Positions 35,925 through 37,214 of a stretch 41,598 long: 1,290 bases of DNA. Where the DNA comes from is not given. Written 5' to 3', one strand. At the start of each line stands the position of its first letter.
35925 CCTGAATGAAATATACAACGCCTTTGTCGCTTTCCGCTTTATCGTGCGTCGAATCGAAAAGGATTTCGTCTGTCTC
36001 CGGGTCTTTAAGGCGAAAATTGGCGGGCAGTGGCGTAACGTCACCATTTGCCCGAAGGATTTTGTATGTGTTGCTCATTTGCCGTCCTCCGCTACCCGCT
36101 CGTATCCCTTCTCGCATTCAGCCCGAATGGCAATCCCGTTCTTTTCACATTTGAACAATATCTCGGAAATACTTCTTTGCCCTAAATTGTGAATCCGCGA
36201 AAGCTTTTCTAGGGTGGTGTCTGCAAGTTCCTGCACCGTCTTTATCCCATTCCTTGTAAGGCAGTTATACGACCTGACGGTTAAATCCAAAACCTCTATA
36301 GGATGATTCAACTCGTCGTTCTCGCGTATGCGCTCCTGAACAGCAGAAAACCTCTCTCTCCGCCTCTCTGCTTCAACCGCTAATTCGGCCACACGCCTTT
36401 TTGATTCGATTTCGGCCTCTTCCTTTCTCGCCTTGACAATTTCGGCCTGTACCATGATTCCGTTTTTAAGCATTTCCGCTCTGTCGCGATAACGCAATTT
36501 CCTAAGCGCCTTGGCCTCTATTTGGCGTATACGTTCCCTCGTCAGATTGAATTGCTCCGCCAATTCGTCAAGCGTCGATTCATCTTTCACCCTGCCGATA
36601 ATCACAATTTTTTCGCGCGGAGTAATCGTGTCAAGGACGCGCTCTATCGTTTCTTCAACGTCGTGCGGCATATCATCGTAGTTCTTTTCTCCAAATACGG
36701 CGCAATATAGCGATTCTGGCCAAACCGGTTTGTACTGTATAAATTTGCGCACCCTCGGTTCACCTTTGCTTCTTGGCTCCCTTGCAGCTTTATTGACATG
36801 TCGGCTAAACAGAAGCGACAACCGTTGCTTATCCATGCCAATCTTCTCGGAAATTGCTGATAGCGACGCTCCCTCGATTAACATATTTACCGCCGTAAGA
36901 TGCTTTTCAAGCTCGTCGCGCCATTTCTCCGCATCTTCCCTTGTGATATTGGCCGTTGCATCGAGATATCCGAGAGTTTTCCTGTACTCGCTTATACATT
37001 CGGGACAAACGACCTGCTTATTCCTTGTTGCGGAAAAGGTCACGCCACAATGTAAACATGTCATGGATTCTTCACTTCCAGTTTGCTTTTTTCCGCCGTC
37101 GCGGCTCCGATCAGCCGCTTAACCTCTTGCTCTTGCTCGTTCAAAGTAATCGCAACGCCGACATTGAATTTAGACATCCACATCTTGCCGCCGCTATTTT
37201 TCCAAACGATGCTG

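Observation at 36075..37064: Single phage protein combining a sigma-70 region 4 domain with an RNA polymerase alpha-subunit C-terminal domain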

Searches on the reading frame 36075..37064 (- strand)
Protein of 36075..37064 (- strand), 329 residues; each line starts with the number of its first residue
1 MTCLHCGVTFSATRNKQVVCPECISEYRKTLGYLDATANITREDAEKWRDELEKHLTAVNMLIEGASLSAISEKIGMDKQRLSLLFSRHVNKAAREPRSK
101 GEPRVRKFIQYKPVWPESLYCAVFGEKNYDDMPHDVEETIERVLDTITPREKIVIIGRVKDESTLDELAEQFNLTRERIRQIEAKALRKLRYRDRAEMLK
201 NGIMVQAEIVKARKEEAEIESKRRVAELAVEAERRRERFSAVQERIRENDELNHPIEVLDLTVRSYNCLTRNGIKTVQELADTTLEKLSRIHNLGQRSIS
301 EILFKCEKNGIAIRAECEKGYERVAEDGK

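Call 3: search_protein_families(library=pfam, proteins=[window:36075-37064:-], max_evalue=1)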
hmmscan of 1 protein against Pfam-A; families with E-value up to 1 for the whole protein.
window:36075-37064:- (329 aa): 14 families
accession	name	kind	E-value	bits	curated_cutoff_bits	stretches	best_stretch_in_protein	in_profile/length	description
PF03118.21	RNA_pol_A_CTD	-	1.4e-20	73.2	23.8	1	246-304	5-63/67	Bacterial RNA polymerase, alpha chain C terminal domain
PF04545.22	Sigma70_r4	-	9e-15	54.4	24.1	1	143-191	1-49/50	Sigma-70, region 4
PF13518.12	HTH_28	-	0.00014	22.3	25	1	152-185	2-35/52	Helix-turn-helix domain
PF13693.12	HTH_35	-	0.00019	21.8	25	1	65-93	15-43/75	Winged helix-turn-helix DNA-binding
PF04218.19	CENP-B_N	-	0.00031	20.8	21.2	1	146-185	6-45/53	CENP-B N-terminal DNA-binding domain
PF14520.12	HHH_5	-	0.0021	18.9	27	1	271-305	20-54/57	Helix-hairpin-helix domain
PF13384.12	HTH_23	-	0.017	15.4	24.6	0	56-85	9-37/50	Homeodomain-like domain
PF16509.11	KORA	-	0.024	15.3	26.7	0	164-194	32-62/84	TrfB plasmid transcriptional repressor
PF08281.18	Sigma70_r4_2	-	0.05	13.7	25.7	1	139-190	3-54/54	Sigma-70, region 4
PF09723.15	Zn_ribbon_8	-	0.054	14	34.4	1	2-29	7-39/41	Zinc ribbon domain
PF01381.28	HTH_3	-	0.098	13.2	23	0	164-184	11-31/55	Helix-turn-helix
PF21276.3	ZNF512_C2HC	-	0.19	11.9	27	1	16-31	12-27/38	Zinc finger protein 512, C2HC zinc finger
PF09538.15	FYDLN_acid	-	0.32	12.2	23.9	0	2-48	11-58/105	Protein of unknown function (FYDLN_acid)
PF22289.1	DmmA-like_C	-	0.32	11.4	27.4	1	2-23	3-24/44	Dimethylamine monooxygenase subunit DmmA-like, C-terminal domain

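Call 4: search_protein_families(library=phrogs, proteins=[window:36075-37064:-], max_evalue=0.1)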
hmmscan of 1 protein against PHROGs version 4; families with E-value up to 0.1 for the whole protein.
window:36075-37064:- (329 aa): 12 families
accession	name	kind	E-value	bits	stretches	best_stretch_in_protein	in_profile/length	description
phrog_351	-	transcription regulation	2.8e-10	40.4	1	130-217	659-756/928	RNA polymerase sigma factor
phrog_1740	-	transcription regulation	1.3e-07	31.6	1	134-206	156-228/567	RNA polymerase sigma factor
phrog_36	-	transcription regulation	3.3e-06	27.9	1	138-192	131-185/220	transcriptional regulator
phrog_28674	-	DNA, RNA and nucleotide metabolism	0.0036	17.8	1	238-313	83-158/237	RNA polymerase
phrog_1058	-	unknown function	0.01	16.9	0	127-190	65-127/134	-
phrog_9005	-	unknown function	0.011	17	0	134-190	52-108/113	-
phrog_888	-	unknown function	0.012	16.4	1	2-81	9-96/271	-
phrog_5767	-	transcription regulation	0.013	15.9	1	31-192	199-334/393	sigma factor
phrog_769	-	transcription regulation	0.02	15.9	0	64-95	23-54/89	transcriptional repressor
phrog_803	-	moron, auxiliary metabolic gene and host takeover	0.03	15.6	0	162-208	22-68/117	host nuclease inhibitor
phrog_11306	-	unknown function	0.035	15.2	1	165-192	3-30/63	-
phrog_19798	-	unknown function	0.089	13.9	0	162-200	8-47/73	-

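Call 5: search_protein_families(library=ncbifam, proteins=[window:36075-37064:-], max_evalue=0.1)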
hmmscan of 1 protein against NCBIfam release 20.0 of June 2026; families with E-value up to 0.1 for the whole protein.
window:36075-37064:- (329 aa): 43 families (the best 25 are shown)
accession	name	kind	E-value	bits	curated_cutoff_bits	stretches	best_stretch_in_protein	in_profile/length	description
NF041931.2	MzaA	equivalog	1.5e-19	70.3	800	1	135-201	642-712/726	MZA anti-phage system associated sigma-70 family RNA polymerase sigma factor MzaA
TIGR02027.1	rpoA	equivalog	9.5e-18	64.4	227.8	1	229-314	207-296/298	DNA-directed RNA polymerase subunit alpha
NF003515.0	PRK05182.2-1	equivalog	2.8e-17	63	406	1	243-316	240-313/314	DNA-directed RNA polymerase subunit alpha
NF003519.0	PRK05182.2-5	equivalog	4.1e-17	62.1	277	1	233-315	234-316/320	DNA-directed RNA polymerase subunit alpha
NF004208.0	PRK05658.1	equivalog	2e-16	60.1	555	1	134-201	556-627/631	RNA polymerase sigma factor RpoD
NF003514.0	PRK05182.1-4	equivalog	4.6e-16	58.3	434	1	227-317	224-312/338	DNA-directed RNA polymerase subunit alpha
NF005643.0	PRK07406.1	equivalog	1.2e-15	57.5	500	1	136-202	325-395/397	RNA polymerase sigma factor RpoD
TIGR02393.1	RpoD_Cterm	equivalog_domain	1.9e-14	53.9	354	1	134-201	164-235/238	RNA polymerase sigma factor RpoD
NF006666.0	PRK09210.1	equivalog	1.5e-13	50.8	572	1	137-201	299-367/370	RNA polymerase sigma factor RpoD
NF003518.0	PRK05182.2-4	equivalog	2.9e-13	49.7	523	1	224-314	224-309/312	DNA-directed RNA polymerase subunit alpha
NF003517.0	PRK05182.2-3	equivalog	3.5e-13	49.3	356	1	240-318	245-323/344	DNA-directed RNA polymerase subunit alpha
NF003516.0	PRK05182.2-2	equivalog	3.2e-12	46.2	353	1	241-315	234-309/315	DNA-directed RNA polymerase subunit alpha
NF004562.0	PRK05901.1-4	equivalog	8.9e-12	44.3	779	1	138-202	484-552/571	RNA polymerase sigma factor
NF003513.0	PRK05182.1-2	equivalog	9.1e-12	44.5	302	1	235-311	237-313/338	DNA-directed RNA polymerase subunit alpha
TIGR02937.1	sigma70-ECF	superfamily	2.5e-11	43.5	42.9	1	137-191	108-162/165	sigma-70 family RNA polymerase sigma factor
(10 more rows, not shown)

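Call 11: find_homologous_proteins(query=window:36075-37064:-, max_evalue=0.001)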
Query window:36075-37064:- (329 aa): 6880 proteins with E <= 0.001 among 8000 candidates; the best 120 are listed.
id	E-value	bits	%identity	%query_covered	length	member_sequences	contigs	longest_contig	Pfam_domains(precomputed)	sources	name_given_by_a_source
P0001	2.1e-210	715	100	100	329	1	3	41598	PF03118.22,PF04545.23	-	-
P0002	3.6e-24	104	35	64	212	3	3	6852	PF03118.22,PF04545.23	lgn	-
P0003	1.1e-23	102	37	60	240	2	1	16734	PF03118.22,PF04545.23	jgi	-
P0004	3.2e-23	101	35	60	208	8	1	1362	PF03118.22,PF04545.23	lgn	-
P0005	3.3e-23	101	37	61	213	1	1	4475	PF03118.22,PF04545.23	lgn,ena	-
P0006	5.5e-22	97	36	61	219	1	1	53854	PF03118.22,PF04545.23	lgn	-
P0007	2.9e-19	88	35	62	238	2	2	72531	PF03118.22,PF04545.23,PF08281.19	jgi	-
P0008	7.0e-18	83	25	60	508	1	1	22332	PF03118.22,PF04545.23,PF08281.19,PF04297.21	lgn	-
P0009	3.5e-17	81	37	52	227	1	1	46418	PF03118.22,PF04545.23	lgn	-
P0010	7.8e-17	80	33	54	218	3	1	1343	PF03118.22,PF04545.23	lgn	-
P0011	1.1e-16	79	33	63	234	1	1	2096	PF03118.22,PF04545.23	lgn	-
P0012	4.8e-16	77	32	63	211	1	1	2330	PF03118.22,PF04545.23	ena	-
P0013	2.7e-13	68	38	48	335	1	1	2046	PF03118.22,PF04545.23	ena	-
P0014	1.5e-12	66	-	-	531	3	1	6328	PF03118.22,PF04545.23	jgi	jgi:hypothetical protein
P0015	1.3e-11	63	35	40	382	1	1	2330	PF04545.23,PF00140.26,PF04542.21,PF04539.23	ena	-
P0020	3.5e-10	58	25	70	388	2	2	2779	PF03118.22,PF04545.23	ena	-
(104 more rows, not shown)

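Call 12: search_dna_similar(query=window:36075-37064:-, collection=phages, mode=protein, max_rows=40, max_evalue=0.001)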
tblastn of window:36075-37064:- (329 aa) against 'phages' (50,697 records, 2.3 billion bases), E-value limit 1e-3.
Records with a match: 105; places in all: 107; records where one place covers at least 80% of the query: 0.
Best place of each record, by identity: <60% 105.
By first word of the organism name: Vibrio 61; Bacteriophage 22; Listeria 4; Enterococcus 4; Klebsiella 4; Staphylococcus 3; Acinetobacter 2; Bacillus 2; Escherichia 1; Salmonella 1; and 1 more.
By host as written in the record: - 83; Listeria monocytogenes 4; Staphylococcus aureus 3; Vibrio crassostreae 2; Enterococcus faecalis 2; Klebsiella pneumoniae ST147-VIM1 2; Klebsiella pneumoniae ST13-OXA48 2; Bacillus megaterium DSM 319 2; and 5 more.
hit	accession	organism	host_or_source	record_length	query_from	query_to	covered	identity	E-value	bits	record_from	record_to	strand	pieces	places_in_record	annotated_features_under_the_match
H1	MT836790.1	Bacteriophage sp.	human fecal samples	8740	71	201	40%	36.6%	5e-8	61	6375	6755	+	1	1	record has no annotation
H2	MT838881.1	Bacteriophage sp.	human fecal samples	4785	136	201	20%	50.0%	4e-8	61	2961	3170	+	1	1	record has no annotation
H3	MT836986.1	Bacteriophage sp.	human fecal samples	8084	136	201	20%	50.0%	2e-7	59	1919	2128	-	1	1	record has no annotation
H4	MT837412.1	Bacteriophage sp.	human fecal samples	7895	143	201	18%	55.6%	3e-9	64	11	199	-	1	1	record has no annotation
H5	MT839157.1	Bacteriophage sp.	human fecal samples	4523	143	201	18%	55.6%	1e-8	62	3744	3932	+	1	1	record has no annotation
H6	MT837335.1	Bacteriophage sp.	human fecal samples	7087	143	201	18%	55.6%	1e-8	62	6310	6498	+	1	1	record has no annotation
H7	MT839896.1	Bacteriophage sp.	human fecal samples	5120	143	201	18%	55.6%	2e-8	61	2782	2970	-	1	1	record has no annotation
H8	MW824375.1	Vibrio phage 207E48.1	Vibrio crassostreae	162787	135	217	25%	39.3%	1e-5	53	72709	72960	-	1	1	hypothetical protein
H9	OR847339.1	Listeria phage LM 4-11-1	Listeria monocytogenes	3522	136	201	20%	49.3%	1e-7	59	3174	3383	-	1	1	record has no annotation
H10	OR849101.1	Listeria phage LM 4-14-1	Listeria monocytogenes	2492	136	201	20%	49.3%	2e-7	58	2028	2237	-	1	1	record has no annotation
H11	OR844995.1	Staphylococcus phage SA 1306 Kay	Staphylococcus aureus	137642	136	201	20%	49.3%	3e-7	58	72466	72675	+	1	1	record has no annotation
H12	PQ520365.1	Enterococcus phage IME_EF3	-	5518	136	201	20%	49.3%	3e-7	58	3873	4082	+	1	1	record has no annotation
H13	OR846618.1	Enterococcus phage Efs 1-1-1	Enterococcus faecalis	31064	136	201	20%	49.3%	3e-7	58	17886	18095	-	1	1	record has no annotation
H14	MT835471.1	Bacteriophage sp.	human fecal samples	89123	136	201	20%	48.6%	6e-8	60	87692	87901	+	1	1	record has no annotation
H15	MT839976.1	Bacteriophage sp.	human fecal samples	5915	136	201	20%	48.6%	1e-6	56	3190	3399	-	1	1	record has no annotation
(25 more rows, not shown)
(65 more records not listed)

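Call 15: search_solved_structures(query=window:36075-37064:-, max_evalue=0.001, show_alignments=3)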
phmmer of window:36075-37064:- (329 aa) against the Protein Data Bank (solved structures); distinct sequences matched with E-value up to 0.001: 104 (the best 60 are shown).
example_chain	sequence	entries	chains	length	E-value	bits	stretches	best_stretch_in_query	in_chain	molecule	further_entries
3gfk_B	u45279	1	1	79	7.5e-15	58.3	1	247-315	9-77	DNA-directed RNA polymerase subunit alpha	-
1z3e_B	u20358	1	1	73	1.2e-14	57.6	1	252-315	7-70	DNA-directed RNA polymerase alpha chain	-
3ihq_B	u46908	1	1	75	1.3e-14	57.5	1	252-315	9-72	DNA-directed RNA polymerase subunit alpha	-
6wvj_A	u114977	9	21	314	8.5e-14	54.8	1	242-315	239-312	DNA-directed RNA polymerase subunit alpha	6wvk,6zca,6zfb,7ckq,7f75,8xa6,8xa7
8x6f_A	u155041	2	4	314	2.8e-13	53.1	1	241-316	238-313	DNA-directed RNA polymerase subunit alpha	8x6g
1tty_A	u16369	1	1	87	8.7e-13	51.5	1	136-204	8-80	RNA polymerase sigma factor rpoD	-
7l7b_A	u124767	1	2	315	2.1e-12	50.3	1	245-315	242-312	DNA-directed RNA polymerase subunit alpha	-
8gzg_F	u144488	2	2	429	4e-12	49.4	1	125-201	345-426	RNA polymerase sigma factor SigA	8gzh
7ye1_F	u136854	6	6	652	7.6e-12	48.4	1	135-201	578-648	RNA polymerase sigma factor RpoD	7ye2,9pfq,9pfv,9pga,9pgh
8h3v_G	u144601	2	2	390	1.2e-11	47.8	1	136-201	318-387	RNA polymerase sigma factor SigA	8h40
8i23_A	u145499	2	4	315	2.2e-11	46.9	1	241-313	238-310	DNA-directed RNA polymerase subunit alpha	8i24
4g6d_A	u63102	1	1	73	2.3e-11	46.8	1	137-201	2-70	RNA polymerase sigma factor rpoD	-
9dvs_G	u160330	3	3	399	2.6e-11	46.7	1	125-201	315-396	RNA polymerase sigma factor SigA1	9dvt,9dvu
3t72_o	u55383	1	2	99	8.9e-11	44.9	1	143-203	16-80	RNA polymerase sigma factor rpoD, DNA-directed RNA polymerase subunit beta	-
10mi_A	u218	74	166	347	9.1e-11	44.9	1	252-314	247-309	DNA-directed RNA polymerase subunit alpha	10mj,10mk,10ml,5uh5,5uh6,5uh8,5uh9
7kuf_B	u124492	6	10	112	1.7e-08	37.5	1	137-201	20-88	RNA polymerase sigma factor, DNA-directed RNA polymerase subunit beta chimera | RNA polymerase sigma factor SigA,DNA-directed RNA polymerase subunit beta | RNA 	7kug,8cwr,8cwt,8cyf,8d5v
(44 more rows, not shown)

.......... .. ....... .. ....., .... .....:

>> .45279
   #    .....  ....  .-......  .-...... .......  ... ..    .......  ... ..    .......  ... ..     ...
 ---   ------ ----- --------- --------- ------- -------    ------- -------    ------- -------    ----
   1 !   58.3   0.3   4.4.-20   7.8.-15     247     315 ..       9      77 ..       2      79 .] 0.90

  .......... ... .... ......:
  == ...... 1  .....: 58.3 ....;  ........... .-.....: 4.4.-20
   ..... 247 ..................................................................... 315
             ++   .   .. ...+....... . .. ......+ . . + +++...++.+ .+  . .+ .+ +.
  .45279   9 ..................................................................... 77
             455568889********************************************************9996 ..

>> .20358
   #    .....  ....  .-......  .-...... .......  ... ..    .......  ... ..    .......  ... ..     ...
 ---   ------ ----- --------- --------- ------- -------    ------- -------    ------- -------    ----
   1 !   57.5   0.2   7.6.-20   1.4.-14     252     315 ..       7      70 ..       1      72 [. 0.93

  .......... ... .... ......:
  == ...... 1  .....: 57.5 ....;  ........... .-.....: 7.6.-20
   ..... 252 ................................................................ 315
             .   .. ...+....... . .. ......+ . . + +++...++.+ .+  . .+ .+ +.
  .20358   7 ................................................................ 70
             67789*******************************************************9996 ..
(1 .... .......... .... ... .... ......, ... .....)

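Call 19: find_encoding_contigs(protein=P0007, flank=10000, max_places=2)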
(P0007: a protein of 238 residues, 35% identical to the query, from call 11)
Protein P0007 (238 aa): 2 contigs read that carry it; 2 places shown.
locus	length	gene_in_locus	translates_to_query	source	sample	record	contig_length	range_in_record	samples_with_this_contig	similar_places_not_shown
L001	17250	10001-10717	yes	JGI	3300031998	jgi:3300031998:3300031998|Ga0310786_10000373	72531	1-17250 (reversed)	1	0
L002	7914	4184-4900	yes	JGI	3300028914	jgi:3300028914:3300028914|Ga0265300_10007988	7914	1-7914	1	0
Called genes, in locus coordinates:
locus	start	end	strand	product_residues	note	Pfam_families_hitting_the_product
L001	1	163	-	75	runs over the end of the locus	-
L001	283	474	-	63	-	-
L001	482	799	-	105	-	-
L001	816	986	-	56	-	-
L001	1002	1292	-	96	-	-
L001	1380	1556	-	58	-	-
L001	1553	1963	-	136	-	-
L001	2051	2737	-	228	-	-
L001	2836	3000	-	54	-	-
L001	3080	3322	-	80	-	-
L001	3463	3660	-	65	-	-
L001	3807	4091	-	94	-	PF08401:ArdcN (faint)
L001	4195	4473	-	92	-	-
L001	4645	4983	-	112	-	-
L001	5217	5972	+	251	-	PF07638:Sigma70_ECF (weak)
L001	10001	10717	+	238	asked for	PF04545:Sigma70_r4, PF08281:Sigma70_r4_2 (faint), PF03118:RNA_pol_A_CTD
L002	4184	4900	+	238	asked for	PF04545:Sigma70_r4, PF08281:Sigma70_r4_2 (faint), PF03118:RNA_pol_A_CTD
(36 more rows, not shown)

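Call 20: find_encoding_contigs(protein=P0006, flank=10000, max_places=2)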
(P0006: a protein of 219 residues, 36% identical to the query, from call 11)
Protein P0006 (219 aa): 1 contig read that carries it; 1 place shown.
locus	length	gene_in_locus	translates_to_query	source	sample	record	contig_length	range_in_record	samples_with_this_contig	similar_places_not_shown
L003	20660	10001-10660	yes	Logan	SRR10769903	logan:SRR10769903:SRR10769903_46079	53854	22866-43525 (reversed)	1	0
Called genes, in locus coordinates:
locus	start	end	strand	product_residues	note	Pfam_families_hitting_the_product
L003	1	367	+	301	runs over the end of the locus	-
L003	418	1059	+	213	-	-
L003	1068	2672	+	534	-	-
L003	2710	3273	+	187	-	PF01844:HNH, PF14279:HNH_5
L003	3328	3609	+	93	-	-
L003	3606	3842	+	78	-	-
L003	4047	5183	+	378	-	PF09992:NAGPA, PF01510:Amidase_2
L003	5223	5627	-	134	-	-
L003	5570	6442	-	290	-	PF06970:RepA_N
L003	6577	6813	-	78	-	PF07022:Phage_CI_repr (weak), PF01381:HTH_3, PF12844:HTH_19 (weak), PF13443:HTH_26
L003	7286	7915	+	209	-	PF01555:N6_N4_Mtase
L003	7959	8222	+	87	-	-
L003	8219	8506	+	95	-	-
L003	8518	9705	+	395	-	-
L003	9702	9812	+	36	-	-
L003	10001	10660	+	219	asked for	PF04545:Sigma70_r4, PF03118:RNA_pol_A_CTD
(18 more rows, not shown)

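Call 21: find_encoding_contigs(protein=P0009, flank=10000, max_places=2)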
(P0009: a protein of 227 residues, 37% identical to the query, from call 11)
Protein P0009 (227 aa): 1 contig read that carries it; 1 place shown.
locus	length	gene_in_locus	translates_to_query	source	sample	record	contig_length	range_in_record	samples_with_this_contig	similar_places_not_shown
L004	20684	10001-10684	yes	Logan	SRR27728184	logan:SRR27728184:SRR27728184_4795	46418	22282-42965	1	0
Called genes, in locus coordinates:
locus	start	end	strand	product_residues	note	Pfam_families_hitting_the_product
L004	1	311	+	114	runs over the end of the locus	PF06356:DUF1064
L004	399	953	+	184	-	-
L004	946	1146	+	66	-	PF24875:DUF7736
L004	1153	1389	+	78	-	-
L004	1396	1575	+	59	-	-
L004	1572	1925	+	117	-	-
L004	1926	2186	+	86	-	-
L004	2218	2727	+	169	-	-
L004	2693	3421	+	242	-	PF00376:MerR (faint), PF12728:HTH_17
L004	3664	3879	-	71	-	-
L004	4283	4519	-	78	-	-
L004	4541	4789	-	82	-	-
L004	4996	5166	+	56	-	-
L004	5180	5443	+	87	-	-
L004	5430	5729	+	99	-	-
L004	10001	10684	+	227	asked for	PF04545:Sigma70_r4, PF03118:RNA_pol_A_CTD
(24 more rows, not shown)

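Call 34: predict_structure(alignment_id=A1)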
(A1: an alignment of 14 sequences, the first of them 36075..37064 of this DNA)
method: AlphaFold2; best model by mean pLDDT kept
length: 329 residues; sequences in the alignment: 14
mean_pLDDT: 79.0   pTM: 0.41
mean pLDDT of the five models: 79.0, 73.2, 72.9, 71.9, 68.4
residues with pLDDT >= 90: 145; 70-90: 94; 50-70: 40; < 50: 50
segments of 3 or more residues with pLDDT < 50: 13-17, 31-38, 89-111, 317-329
pLDDT, mean of each block of 10 residues (from residue 1): 57 50 59 47 83 89 88 91 69 44 42 77 80 82 95 95 96 97 97 90 79 93 96 90 68 85 96 94 92 94 90 59 38
secondary structure, 60 per line:
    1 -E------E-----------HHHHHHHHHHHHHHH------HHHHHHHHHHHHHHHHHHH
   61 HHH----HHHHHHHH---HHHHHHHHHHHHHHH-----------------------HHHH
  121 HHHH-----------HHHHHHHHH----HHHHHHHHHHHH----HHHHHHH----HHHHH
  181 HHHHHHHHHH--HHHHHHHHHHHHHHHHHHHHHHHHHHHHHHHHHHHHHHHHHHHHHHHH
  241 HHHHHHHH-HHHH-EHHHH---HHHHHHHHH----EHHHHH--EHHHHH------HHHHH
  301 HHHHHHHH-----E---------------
elements in order: H21-35 H42-63 H68-75 H79-93 H117-124 H136-144 H149-160 H165-171 H176-190 H193-248 H250-253 H256-259 H263-271 H277-281 H285-289 H296-308
